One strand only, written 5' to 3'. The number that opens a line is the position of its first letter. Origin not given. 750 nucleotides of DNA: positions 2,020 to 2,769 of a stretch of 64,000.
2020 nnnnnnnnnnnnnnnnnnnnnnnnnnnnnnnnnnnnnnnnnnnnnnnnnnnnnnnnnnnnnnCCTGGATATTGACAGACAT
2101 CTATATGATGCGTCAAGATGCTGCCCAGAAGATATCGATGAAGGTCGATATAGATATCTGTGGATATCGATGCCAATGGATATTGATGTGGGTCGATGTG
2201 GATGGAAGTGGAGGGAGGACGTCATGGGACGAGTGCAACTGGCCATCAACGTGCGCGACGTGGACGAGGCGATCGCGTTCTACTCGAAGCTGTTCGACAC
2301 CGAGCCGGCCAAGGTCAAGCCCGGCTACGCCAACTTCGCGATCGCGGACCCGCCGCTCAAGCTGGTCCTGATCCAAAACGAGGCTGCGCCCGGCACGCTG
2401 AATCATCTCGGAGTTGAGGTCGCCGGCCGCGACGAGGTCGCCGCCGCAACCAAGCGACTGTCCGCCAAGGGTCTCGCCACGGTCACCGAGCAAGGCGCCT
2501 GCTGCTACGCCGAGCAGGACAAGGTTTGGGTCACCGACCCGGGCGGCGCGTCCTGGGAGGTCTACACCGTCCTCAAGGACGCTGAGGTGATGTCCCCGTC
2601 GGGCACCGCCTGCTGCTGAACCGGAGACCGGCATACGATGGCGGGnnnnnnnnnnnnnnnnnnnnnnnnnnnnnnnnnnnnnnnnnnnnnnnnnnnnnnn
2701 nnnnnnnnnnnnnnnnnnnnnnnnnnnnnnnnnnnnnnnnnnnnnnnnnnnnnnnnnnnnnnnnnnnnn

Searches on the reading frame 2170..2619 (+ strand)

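Call 100: search_protein_families(library=pfam, proteins=[window:2170-2619:+], max_evalue=0.001)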
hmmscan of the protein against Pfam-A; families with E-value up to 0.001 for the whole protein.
window:2170-2619:+ (149 aa): 3 families
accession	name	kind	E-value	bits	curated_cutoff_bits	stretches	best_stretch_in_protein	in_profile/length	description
PF00903.31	Glyoxalase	-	5.8e-14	52.9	20.6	1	23-131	4-121/121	Glyoxalase/Bleomycin resistance protein/Dioxygenase superfamily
PF13669.12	Glyoxalase_4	-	2.6e-05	24.9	27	1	23-108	2-97/109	Glyoxalase/Bleomycin resistance protein/Dioxygenase superfamily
PF18029.7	Glyoxalase_6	-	0.0005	21.1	23.6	1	24-130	2-104/106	Glyoxalase-like domain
